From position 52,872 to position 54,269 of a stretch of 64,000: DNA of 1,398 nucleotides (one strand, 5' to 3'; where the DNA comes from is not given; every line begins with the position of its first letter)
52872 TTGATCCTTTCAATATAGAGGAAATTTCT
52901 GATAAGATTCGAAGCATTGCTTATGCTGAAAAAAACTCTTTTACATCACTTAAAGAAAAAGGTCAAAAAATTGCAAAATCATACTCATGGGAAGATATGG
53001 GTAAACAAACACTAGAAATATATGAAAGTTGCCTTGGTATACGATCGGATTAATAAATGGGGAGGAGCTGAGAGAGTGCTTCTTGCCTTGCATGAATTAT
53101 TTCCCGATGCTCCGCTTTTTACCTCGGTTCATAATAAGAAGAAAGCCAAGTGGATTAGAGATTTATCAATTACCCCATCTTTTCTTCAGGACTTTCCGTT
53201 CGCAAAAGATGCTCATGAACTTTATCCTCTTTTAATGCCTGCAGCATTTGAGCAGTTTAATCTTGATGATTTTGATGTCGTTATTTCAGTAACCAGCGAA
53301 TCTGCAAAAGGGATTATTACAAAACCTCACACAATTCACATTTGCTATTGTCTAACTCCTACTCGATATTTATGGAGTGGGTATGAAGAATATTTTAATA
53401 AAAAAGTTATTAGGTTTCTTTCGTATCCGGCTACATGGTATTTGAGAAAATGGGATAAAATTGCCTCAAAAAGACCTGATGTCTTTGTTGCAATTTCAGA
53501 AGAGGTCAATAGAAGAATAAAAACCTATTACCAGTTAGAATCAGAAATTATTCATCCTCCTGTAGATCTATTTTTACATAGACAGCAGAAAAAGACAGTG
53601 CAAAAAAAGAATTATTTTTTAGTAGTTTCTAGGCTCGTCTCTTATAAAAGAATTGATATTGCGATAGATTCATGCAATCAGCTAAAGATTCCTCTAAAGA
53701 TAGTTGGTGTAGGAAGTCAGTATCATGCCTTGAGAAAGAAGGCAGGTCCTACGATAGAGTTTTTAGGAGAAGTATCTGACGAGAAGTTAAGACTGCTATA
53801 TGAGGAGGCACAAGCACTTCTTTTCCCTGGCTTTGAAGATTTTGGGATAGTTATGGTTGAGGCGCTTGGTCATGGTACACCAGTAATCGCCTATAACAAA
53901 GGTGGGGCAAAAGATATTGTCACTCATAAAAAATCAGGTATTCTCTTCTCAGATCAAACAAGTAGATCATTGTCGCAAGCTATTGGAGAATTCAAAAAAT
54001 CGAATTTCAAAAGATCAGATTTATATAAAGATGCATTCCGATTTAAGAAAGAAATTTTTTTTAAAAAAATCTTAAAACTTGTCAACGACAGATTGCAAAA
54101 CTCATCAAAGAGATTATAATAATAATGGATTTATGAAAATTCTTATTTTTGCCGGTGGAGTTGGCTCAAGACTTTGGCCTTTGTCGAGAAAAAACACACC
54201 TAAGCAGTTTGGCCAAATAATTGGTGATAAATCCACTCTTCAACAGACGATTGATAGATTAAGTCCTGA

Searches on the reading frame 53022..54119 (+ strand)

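Call 46: search_protein_families(library=pfam, proteins=[window:53022-54119:+], max_evalue=0.001)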
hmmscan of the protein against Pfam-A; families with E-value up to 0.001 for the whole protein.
window:53022-54119:+ (365 aa): 4 families
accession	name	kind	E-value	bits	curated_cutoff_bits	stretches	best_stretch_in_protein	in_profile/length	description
PF00534.26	Glycos_transf_1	-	6.9e-27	94.5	26.4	1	186-338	5-169/172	Glycosyl transferases group 1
PF13692.12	Glyco_trans_1_4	-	7.1e-20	72.2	27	1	197-323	2-138/142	Glycosyl transferases group 1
PF13439.12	Glyco_transf_4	-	6.6e-06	26.7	28.5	1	65-183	54-168/170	Glycosyltransferase Family 4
PF20706.3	GT4-conflict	-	2.5e-05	23.9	26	1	172-303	172-323/385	Family 4 Glycosyltransferase in conflict systems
